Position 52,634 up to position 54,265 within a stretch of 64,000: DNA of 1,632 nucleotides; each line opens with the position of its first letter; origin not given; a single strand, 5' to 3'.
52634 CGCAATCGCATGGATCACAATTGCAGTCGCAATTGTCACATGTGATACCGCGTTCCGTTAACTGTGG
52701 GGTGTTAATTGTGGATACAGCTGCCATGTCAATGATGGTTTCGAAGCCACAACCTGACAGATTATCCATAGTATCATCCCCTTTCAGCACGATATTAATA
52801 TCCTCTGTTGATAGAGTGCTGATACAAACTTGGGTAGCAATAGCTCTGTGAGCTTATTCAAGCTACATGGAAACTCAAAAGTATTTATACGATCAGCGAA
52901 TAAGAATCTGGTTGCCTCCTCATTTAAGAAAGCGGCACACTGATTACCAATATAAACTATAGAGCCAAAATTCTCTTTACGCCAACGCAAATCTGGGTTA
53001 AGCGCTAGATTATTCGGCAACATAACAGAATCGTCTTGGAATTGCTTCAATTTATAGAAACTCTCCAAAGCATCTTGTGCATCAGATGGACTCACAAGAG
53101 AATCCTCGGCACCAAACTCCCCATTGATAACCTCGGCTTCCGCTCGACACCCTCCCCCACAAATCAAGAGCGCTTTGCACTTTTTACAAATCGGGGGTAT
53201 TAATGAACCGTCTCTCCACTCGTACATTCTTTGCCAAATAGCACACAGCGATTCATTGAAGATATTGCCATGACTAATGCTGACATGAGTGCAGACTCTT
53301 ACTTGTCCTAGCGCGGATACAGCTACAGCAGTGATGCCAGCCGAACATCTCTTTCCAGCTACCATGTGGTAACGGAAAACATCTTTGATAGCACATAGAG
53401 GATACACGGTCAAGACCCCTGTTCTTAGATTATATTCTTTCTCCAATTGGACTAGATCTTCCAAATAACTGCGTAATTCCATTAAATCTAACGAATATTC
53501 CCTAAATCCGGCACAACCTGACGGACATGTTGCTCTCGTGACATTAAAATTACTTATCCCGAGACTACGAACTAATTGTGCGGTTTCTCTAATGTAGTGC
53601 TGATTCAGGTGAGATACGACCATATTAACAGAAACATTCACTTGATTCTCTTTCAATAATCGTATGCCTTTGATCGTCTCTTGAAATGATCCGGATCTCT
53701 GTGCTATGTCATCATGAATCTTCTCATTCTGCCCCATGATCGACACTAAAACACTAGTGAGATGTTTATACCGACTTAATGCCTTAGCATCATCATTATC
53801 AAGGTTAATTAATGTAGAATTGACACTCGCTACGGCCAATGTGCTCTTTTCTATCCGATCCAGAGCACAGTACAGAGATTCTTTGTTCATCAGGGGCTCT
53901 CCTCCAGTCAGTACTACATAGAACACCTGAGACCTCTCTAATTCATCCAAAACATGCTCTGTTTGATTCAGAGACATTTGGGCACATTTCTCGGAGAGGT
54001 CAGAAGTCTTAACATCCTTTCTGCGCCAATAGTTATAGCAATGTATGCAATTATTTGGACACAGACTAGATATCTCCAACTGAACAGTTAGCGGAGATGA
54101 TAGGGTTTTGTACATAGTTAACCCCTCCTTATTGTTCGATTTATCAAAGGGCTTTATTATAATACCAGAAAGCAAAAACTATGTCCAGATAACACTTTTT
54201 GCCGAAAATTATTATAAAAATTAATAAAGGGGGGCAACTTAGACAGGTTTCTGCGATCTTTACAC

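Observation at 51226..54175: Candidate RiPP locus: radical-SAM/SPASM maturase, Cys/Asp-rich precursor, terminator, GNAT acetyltransferase and M1-like zinc peptidase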

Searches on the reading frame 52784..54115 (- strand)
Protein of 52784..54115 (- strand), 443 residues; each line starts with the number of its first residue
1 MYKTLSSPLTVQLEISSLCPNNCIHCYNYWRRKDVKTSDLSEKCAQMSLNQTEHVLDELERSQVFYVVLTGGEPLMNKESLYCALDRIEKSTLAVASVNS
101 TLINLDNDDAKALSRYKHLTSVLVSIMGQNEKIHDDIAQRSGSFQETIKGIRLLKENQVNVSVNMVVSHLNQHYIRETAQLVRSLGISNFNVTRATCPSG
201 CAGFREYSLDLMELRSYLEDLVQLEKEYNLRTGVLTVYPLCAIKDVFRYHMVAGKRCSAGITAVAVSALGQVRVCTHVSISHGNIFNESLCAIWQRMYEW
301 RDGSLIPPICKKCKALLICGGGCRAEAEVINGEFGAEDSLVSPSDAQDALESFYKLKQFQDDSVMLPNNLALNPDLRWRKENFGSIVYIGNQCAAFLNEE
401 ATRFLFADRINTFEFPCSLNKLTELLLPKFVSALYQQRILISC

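Call 3: search_protein_families(library=ncbifam, proteins=[window:52784-54115:-], max_evalue=1)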
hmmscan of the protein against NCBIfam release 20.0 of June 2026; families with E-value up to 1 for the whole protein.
window:52784-54115:- (443 aa): 73 families (the best 25 are shown)
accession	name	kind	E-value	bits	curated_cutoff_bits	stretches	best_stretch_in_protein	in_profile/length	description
TIGR04545.1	rSAM_ahbD_hemeb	equivalog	1.2e-28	100.6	500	2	12-193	3-173/339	heme b synthase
TIGR04250.1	SCM_rSAM_ScmE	equivalog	2.3e-25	89.3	400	1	7-334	1-338/358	SynChlorMet cassette radical SAM/SPASM protein ScmE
TIGR04055.1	rSAM_NirJ2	equivalog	7.9e-25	88.1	500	1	18-340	9-321/326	putative heme d1 biosynthesis radical SAM protein NirJ2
TIGR04053.2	TIGR04053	equivalog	4.2e-24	85.5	395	2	6-193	5-184/366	TIGR04053 family radical SAM/SPASM domain-containing protein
TIGR04303.1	GeoRSP_rSAM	equivalog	1.4e-23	84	400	1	5-338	1-321/325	GeoRSP system radical SAM/SPASM protein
NF050035.1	rSAM_WgK_link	exception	1.7e-22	79.9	650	2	2-207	2-195/367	radical SAM/SPASM peptide maturase WgkB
TIGR04051.1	rSAM_NirJ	equivalog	3.2e-22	79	515.45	2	19-193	12-174/354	heme d1 biosynthesis radical SAM protein NirJ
TIGR04340.1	rSAM_ACGX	hypoth_equivalog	2.5e-21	76.3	400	1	10-338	4-334/341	radical SAM/SPASM domain protein, ACGX system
TIGR04546.1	rSAM_ahbC_deAc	equivalog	2.8e-21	75.8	650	2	13-189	43-207/390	12,18-didecarboxysiroheme deacetylase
TIGR03962.1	mycofact_rSAM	equivalog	4.2e-21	75.5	265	1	3-325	6-315/339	mycofactocin radical SAM maturase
TIGR02109.1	PQQ_syn_pqqE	equivalog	1.1e-19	70.7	381.35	1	4-355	2-344/358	pyrroloquinoline quinone biosynthesis protein PqqE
TIGR04054.1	rSAM_NirJ1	equivalog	1.4e-18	66.7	650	2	11-187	38-202/387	putative heme d1 biosynthesis radical SAM protein NirJ1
NF012164.0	AlbA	equivalog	1.7e-18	66.3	850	1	6-296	110-379/442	subtilosin maturase AlbA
NF041298.1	rSAM_mat_DynA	equivalog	1.8e-18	66.6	450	1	18-338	10-336/356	dynobactin maturation radical SAM/SPASM protein DynA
NF047865.1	rSAM_PapB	equivalog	2.2e-18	66.6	340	1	11-334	5-327/330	PapB family radical SAM/SPASM ranthipeptide maturase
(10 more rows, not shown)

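Call 4: search_protein_families(library=pfam, proteins=[window:52784-54115:-], max_evalue=1)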
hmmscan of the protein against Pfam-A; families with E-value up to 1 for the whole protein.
window:52784-54115:- (443 aa): 6 families
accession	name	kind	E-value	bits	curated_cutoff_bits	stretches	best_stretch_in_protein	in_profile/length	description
PF04055.27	Radical_SAM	-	3e-19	70.2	29.5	1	14-181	2-165/166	Radical SAM superfamily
PF13353.11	Fer4_12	-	3.4e-08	34.3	22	1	18-135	14-122/137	4Fe-4S single cluster domain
PF13186.11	SPASM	-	2.9e-05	24.7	21.5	1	257-314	1-67/67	Iron-sulfur cluster-binding domain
PF22744.3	Toast-rack_PspC-Cterm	-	0.013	15.6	27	1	354-405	52-102/136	ToastRack found in some PspC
PF19238.5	Radical_SAM_2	-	0.068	13.3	26.7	1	78-168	39-125/151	Radical SAM-like domain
PF17930.7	LpxI_N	-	0.17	12.3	25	1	31-110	33-102/129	LpxI N-terminal domain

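Call 8: find_homologous_proteins(query=window:52784-54115:-, max_evalue=1e-10)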
Query window:52784-54115:- (443 aa): 1115 proteins with E <= 1e-10 among 8000 candidates; the best 120 are listed.
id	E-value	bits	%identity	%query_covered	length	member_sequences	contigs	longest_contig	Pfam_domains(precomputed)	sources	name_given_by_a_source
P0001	5.2e-136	472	47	100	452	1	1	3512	PF04055.28,PF13353.12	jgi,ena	-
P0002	1.5e-131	457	48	100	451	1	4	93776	PF04055.28,PF13353.12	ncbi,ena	-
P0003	1.7e-130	454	49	93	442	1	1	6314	PF13186.12,PF04055.28,PF13353.12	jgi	jgi:radical SAM protein with 4Fe4S-binding SPASM domain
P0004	6.2e-128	445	45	100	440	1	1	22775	PF04055.28,PF13353.12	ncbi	-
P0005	6.0e-126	439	45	100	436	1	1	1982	PF04055.28,PF13353.12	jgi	jgi:AdoMet-dependent heme synthase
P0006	1.2e-120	421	44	100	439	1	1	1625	PF04055.28,PF13353.12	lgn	-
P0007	2.7e-120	420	45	100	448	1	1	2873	PF04055.28,PF13353.12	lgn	-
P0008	5.8e-120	419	44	100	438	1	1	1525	PF13186.12,PF04055.28,PF13353.12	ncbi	-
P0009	7.8e-119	416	46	100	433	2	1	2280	PF13186.12,PF04055.28,PF13353.12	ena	-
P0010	7.9e-119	415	45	100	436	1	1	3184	PF04055.28,PF13353.12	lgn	-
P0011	6.0e-118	413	44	97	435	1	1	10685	PF13186.12,PF04055.28,PF13353.12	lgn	-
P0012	2.2e-117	411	43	100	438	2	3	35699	PF13186.12,PF04055.28,PF13353.12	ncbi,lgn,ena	-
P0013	1.0e-116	409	43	98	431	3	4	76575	PF13186.12,PF04055.28,PF13353.12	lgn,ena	-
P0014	1.2e-116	408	45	100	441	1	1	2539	PF13186.12,PF04055.28,PF13353.12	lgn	-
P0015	1.7e-116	408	45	92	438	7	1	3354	PF04055.28,PF13353.12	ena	-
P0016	1.4e-115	405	44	100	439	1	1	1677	PF13186.12,PF04055.28,PF13353.12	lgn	-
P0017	1.6e-115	405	48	91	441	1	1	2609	PF13186.12,PF04055.28,PF13353.12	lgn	-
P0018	2.7e-114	401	43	100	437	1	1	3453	PF13186.12,PF04055.28,PF13353.12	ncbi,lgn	-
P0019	3.8e-114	400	44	100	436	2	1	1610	PF13186.12,PF04055.28,PF13353.12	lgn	-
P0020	4.9e-114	400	48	90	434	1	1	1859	PF13186.12,PF04055.28,PF13353.12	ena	-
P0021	5.1e-114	400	45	100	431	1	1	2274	PF13186.12,PF04055.28,PF13353.12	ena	-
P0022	9.6e-114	399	44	100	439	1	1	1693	PF13186.12,PF04055.28,PF13353.12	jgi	jgi:radical SAM protein with 4Fe4S-binding SPASM domain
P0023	8.4e-113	396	43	100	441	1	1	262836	PF13186.12,PF04055.28,PF13353.12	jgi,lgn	jgi:pyrroloquinoline quinone biosynthesis protein E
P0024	1.5e-112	395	45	91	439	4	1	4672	PF13186.12,PF04055.28,PF13353.12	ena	-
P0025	2.3e-112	394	43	100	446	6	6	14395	PF13186.12,PF04055.28,PF13353.12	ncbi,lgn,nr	ncbi:MAG: radical SAM protein [Candidatus Niyogibacteria bacterium]|nr:radical SAM protein [Candidat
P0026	2.8e-112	394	43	100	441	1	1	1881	PF13186.12,PF04055.28,PF13353.12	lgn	-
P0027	5.1e-112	393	43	100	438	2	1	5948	PF04055.28,PF13353.12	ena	-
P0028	1.0e-111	392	43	91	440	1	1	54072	PF13186.12,PF04055.28,PF13353.12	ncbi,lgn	-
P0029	1.4e-111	392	44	100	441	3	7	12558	PF13186.12,PF04055.28,PF13353.12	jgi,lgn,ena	-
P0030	5.0e-111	390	47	87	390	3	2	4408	PF13186.12,PF04055.28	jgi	jgi:pyrroloquinoline quinone biosynthesis protein E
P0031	7.4e-111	389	41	100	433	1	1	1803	PF13186.12,PF04055.28,PF13353.12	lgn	-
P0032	1.6e-110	388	43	100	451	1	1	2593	PF13186.12,PF04055.28,PF13353.12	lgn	-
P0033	4.6e-110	387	46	89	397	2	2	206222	PF04055.28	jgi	jgi:radical SAM protein with 4Fe4S-binding SPASM domain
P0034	5.2e-110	386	43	100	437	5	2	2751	PF13186.12,PF04055.28,PF13353.12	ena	-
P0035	7.4e-110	386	43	100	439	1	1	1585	PF13186.12,PF04055.28,PF13353.12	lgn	-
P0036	2.5e-109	384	45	93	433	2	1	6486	PF13186.12,PF04055.28,PF13353.12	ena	-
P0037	3.5e-109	384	43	100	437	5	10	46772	PF13186.12,PF04055.28,PF13353.12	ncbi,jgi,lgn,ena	-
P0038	6.5e-109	383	45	91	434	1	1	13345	PF13186.12,PF04055.28,PF13353.12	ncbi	-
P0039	4.5e-108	380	44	100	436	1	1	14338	PF13186.12,PF04055.28,PF13353.12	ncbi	-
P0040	4.4e-106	373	42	100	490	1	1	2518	PF13186.12,PF04055.28,PF13353.12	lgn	-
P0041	1.5e-105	372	48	87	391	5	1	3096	PF04055.28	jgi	jgi:pyrroloquinoline quinone biosynthesis protein E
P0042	1.3e-104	369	41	100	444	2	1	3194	PF13186.12,PF04055.28,PF13353.12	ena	-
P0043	1.4e-101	359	44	85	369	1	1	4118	PF13186.12,PF04055.28,PF13353.12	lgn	-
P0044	7.5e-101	356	41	100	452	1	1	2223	PF13186.12,PF04055.28,PF13353.12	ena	-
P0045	8.1e-101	356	45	90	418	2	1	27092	PF13186.12,PF04055.28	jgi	jgi:radical SAM protein with 4Fe4S-binding SPASM domain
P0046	1.6e-100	355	41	100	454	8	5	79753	PF13186.12,PF04055.28,PF13353.12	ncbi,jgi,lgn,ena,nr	ncbi:MAG: radical SAM protein [Candidatus Paceibacterota bacterium]|jgi:radical SAM protein with 4Fe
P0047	5.4e-100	353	41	91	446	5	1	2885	PF13186.12,PF04055.28,PF13353.12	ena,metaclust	metaclust:\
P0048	6.2e-100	353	40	100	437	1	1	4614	PF13186.12,PF04055.28,PF13353.12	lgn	-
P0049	1.6e-98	349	42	100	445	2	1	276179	PF13186.12,PF04055.28,PF13353.12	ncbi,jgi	ncbi:MAG: radical SAM protein [Candidatus Paceibacterota bacterium]|jgi:MoaA/NifB/PqqE/SkfB family r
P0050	2.1e-98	348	43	91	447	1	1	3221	PF13186.12,PF04055.28,PF13353.12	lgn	-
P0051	1.8e-97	345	41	100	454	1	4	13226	PF13186.12,PF04055.28,PF13353.12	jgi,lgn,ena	-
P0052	2.6e-97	345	41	91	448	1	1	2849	PF13186.12,PF04055.28,PF13353.12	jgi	-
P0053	3.5e-97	344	39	100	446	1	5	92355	PF13186.12,PF04055.28,PF13353.12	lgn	-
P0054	7.4e-97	343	39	98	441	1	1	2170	PF13186.12,PF04055.28,PF13353.12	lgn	-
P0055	1.3e-95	339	41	99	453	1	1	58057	PF13186.12,PF04055.28,PF13353.12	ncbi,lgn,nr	ncbi:MAG: radical SAM protein [Candidatus Colwellbacteria bacterium]|nr:radical SAM protein [Candida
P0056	1.4e-92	329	40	91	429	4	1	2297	PF04055.28,PF13353.12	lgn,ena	-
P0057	4.6e-92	327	40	91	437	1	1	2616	PF13186.12,PF04055.28,PF13353.12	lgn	-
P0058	3.6e-91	324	39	94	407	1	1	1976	PF13186.12,PF04055.28,PF13353.12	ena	-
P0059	7.3e-89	317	36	100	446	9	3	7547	PF13186.12,PF04055.28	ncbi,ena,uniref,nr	ncbi:MAG: Radical SAM domain protein [Candidatus Yanofskybacteria bacterium GW2011_GWC2_41_9]|uniref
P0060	8.0e-86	307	38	99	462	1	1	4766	PF13186.12,PF04055.28,PF13353.12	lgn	-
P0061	1.4e-84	303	39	77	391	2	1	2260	PF13186.12,PF04055.28,PF13353.12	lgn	-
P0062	6.1e-82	294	40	91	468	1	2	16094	PF13186.12,PF04055.28,PF13353.12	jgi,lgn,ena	-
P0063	9.1e-80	287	35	99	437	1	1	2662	PF13186.12,PF04055.28,PF13353.12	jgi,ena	-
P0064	3.1e-79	285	38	90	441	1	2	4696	PF04055.28,PF13353.12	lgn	-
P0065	9.2e-78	280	38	91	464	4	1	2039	PF13186.12,PF04055.28,PF13353.12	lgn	-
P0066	4.9e-77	278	38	91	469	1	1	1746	PF13186.12,PF04055.28,PF13353.12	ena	-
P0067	1.1e-76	277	39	87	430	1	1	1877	PF13186.12,PF04055.28,PF13353.12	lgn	-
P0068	1.8e-76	276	35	99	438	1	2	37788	PF13186.12,PF04055.28,PF13353.12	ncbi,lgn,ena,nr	ncbi:MAG: hypothetical protein Athens101410_766 [Parcubacteria group bacterium Athens1014_10]|nr:MAG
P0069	2.6e-76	275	37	100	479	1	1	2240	PF04055.28,PF13353.12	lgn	-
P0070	4.5e-76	275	36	98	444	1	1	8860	PF13186.12,PF04055.28,PF13353.12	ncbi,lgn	-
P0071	1.4e-75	273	37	90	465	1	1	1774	PF13186.12,PF04055.28,PF13353.12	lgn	-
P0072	1.5e-75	273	37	99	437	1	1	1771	PF13186.12,PF04055.28,PF13353.12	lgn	-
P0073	4.5e-75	271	38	87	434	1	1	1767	PF04055.28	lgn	-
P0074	1.1e-74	270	35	95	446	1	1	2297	PF04055.28,PF13353.12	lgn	-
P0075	1.5e-74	270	37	91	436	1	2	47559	PF04055.28,PF13353.12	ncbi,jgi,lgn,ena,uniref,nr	ncbi:hypothetical protein COV24_02730 [candidate division WWE3 bacterium CG10_big_fil_rev_8_21_14_0_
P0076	7.1e-74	267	38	87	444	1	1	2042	PF13186.12,PF04055.28,PF13353.12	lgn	-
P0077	9.8e-74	267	35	91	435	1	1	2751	PF04055.28,PF13353.12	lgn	-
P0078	4.1e-73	265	37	86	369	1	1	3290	PF04055.28,PF13353.12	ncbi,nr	ncbi:radical SAM protein, partial [Candidatus Parcubacteria bacterium]|nr:radical SAM protein [Candi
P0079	5.0e-73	265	33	93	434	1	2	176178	PF13186.12,PF04055.28,PF13353.12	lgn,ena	-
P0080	8.8e-73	264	35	91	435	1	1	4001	PF13186.12,PF04055.28,PF13353.12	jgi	-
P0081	4.4e-72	261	36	88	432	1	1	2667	PF13186.12,PF04055.28,PF13353.12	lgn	-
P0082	1.4e-71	260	36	86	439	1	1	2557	PF04055.28,PF13353.12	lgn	-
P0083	3.1e-71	259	35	92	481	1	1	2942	PF04055.28,PF13353.12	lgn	-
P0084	3.8e-71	258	39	75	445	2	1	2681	PF13186.12,PF04055.28,PF13353.12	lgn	-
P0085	2.8e-70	256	50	56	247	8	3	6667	PF04055.28,PF13353.12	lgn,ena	-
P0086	3.6e-70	255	35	86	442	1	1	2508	PF04055.28,PF13353.12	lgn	-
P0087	3.7e-70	255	35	91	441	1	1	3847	PF13186.12,PF04055.28,PF13353.12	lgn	-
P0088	2.0e-69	253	32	100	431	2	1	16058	PF13186.12,PF04055.28,PF13353.12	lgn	-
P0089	1.1e-68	250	34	86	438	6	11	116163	PF13186.12,PF04055.28,PF13353.12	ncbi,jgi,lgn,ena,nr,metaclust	ncbi:MAG: hypothetical protein A2481_01205 [Candidatus Yonathbacteria bacterium RIFOXYC2_FULL_47_9]|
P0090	1.6e-68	250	35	91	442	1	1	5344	PF13186.12,PF04055.28,PF13353.12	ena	-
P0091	2.0e-68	249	35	87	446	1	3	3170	PF13186.12,PF04055.28,PF13353.12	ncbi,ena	-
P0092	5.7e-68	248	35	88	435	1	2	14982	PF04055.28,PF13353.12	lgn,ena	-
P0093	6.9e-68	248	35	86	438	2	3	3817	PF04055.28,PF13353.12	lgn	-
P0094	1.0e-67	247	33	90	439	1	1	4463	PF04055.28,PF13353.12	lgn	-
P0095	1.6e-67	246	33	91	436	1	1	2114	PF13186.12,PF04055.28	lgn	-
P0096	2.6e-67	246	34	86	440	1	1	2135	PF04055.28,PF13353.12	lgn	-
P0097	3.0e-67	246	33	91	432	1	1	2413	PF04055.28,PF13353.12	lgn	-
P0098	1.4e-66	243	34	89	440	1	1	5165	PF13186.12,PF04055.28,PF13353.12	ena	-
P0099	3.4e-66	242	36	88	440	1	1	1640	PF13186.12,PF04055.28,PF13353.12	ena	-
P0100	4.2e-66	242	36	91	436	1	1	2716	PF13186.12,PF04055.28,PF13353.12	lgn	-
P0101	4.4e-66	242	35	86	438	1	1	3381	PF04055.28,PF13353.12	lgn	-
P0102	4.9e-66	242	34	99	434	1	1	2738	PF13186.12,PF04055.28,PF13353.12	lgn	-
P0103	1.0e-65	241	35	87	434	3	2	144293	PF13186.12,PF04055.28,PF13353.12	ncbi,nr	ncbi:MAG: radical SAM protein [Saprospiraceae bacterium]|nr:radical SAM protein [Saprospiraceae bact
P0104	2.3e-65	239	34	92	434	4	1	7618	PF13186.12,PF04055.28,PF13353.12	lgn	-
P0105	2.9e-65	239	36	88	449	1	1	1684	PF13186.12,PF04055.28,PF13353.12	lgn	-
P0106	4.0e-65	239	35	86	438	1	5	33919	PF13186.12,PF04055.28,PF13353.12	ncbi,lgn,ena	-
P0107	2.8e-64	236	36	78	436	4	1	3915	PF13186.12,PF04055.28,PF13353.12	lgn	-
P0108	4.2e-64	235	34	90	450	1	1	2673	PF04055.28,PF13353.12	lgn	-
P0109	6.3e-64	235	33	91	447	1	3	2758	PF04055.28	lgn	-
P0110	8.2e-64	234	33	91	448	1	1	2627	PF04055.28,PF13353.12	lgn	-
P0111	1.0e-63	234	34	91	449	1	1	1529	PF04055.28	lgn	-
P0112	1.6e-63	233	31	93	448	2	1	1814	PF13186.12,PF04055.28,PF13353.12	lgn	-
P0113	1.7e-63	233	34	93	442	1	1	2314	PF13186.12,PF04055.28,PF13353.12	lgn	-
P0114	6.7e-63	231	34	100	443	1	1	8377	PF04055.28,PF13353.12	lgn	-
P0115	8.5e-63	231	33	86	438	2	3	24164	PF04055.28,PF13353.12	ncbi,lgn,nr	ncbi:MAG: hypothetical protein B7W98_00495 [Parcubacteria group bacterium 20-58-5]|nr:MAG: hypotheti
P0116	1.0e-62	231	34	91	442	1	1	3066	PF04055.28,PF13353.12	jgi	-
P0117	2.7e-62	229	37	90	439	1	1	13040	PF04055.28,PF13353.12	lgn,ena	-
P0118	3.0e-62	229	36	88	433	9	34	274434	PF13186.12,PF04055.28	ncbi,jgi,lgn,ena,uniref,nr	ncbi:MAG: Radical SAM domain protein [candidate division WWE3 bacterium GW2011_GWF1_42_14]|uniref:Ra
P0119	4.8e-62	228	32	88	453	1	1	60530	PF13186.12,PF04055.28,PF13353.12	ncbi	-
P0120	6.0e-62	228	33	100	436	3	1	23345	PF04055.28,PF13353.12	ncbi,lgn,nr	ncbi:MAG: radical SAM protein [Candidatus Pacebacteria bacterium]|nr:radical SAM protein [Candidatus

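Call 10: find_encoding_contigs(protein=P0002, flank=5000, max_places=2)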
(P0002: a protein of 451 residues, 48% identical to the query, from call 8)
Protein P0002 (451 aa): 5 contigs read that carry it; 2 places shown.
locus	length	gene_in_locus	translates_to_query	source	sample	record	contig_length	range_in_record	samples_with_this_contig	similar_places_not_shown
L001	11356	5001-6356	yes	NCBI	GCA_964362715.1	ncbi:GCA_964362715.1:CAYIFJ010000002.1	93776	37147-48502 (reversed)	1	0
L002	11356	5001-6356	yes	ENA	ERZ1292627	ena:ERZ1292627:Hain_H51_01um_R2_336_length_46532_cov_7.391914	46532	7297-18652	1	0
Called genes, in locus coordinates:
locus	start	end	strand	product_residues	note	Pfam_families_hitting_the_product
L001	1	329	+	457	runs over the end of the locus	PF16927:HisKA_7TM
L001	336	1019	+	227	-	-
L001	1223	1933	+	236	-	-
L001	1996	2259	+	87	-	-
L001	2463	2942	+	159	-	PF27765:UCP032817-like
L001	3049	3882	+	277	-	PF07224:Chlorophyllase, PF05448:AXE1 (faint), PF01738:DLH (faint), PF02129:Peptidase_S15, PF20434:BD-FAE, PF00561:Abhydrolase_1 (faint), PF00326:Peptidase_S9, PF03959:FSH1 (weak), +1 more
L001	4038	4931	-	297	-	-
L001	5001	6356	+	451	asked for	PF04055:Radical_SAM, PF13353:Fer4_12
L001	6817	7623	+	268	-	PF22322:DUF6973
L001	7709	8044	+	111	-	-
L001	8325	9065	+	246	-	PF00483:NTP_transferase, PF12804:NTP_transf_3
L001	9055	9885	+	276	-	PF04055:Radical_SAM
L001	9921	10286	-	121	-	PF00293:NUDIX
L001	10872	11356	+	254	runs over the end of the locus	PF13529:Peptidase_C39_2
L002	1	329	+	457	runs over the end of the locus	PF16927:HisKA_7TM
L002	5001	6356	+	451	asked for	PF04055:Radical_SAM, PF13353:Fer4_12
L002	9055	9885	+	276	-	PF04055:Radical_SAM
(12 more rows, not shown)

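Call 11: find_encoding_contigs(protein=P0004, flank=5000, max_places=2)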
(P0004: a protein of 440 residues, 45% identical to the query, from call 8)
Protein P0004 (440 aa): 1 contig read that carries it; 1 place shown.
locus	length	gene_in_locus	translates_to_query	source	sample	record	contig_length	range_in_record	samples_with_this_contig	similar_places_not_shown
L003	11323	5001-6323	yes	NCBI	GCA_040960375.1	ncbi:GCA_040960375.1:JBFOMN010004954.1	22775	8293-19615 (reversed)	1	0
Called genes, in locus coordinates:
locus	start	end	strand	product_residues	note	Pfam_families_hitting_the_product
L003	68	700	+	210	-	PF05257:CHAP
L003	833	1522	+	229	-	-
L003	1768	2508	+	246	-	PF01551:Peptidase_M23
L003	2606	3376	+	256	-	-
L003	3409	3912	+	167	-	PF01841:Transglut_core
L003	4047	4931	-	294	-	-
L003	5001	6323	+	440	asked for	PF04055:Radical_SAM, PF13353:Fer4_12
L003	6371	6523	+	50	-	-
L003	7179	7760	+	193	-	-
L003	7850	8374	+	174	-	-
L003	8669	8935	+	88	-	PF01541:GIY-YIG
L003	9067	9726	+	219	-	PF16927:HisKA_7TM (weak)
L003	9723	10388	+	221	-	-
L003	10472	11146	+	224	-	PF16927:HisKA_7TM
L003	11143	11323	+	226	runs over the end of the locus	PF16927:HisKA_7TM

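Call 12: find_encoding_contigs(protein=P0013, flank=5000, max_places=2)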
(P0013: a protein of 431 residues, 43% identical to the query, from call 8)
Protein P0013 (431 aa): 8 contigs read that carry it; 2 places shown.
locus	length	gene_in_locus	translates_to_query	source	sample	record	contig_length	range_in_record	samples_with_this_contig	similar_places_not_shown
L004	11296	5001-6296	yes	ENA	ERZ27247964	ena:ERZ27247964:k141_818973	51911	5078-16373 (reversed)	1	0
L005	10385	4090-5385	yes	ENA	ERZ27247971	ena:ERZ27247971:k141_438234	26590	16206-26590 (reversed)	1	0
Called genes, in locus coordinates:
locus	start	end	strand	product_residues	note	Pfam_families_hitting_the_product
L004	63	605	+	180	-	-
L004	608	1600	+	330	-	-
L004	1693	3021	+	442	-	PF07963:N_methyl (faint), PF13385:Laminin_G_3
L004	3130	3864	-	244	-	PF03462:PCRF, PF00472:RF-1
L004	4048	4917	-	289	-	-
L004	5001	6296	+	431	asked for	PF04055:Radical_SAM, PF13353:Fer4_12, PF13186:SPASM (faint)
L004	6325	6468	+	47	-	-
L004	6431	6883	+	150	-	-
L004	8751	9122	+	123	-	PF00072:Response_reg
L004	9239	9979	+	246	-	-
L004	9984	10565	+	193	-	-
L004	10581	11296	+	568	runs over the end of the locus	PF05157:MshEN, PF00437:T2SSE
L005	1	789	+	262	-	?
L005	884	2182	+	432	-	PF07963:N_methyl (faint), PF13385:Laminin_G_3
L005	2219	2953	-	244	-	PF03462:PCRF, PF00472:RF-1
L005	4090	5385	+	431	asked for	PF04055:Radical_SAM, PF13353:Fer4_12, PF13186:SPASM (faint)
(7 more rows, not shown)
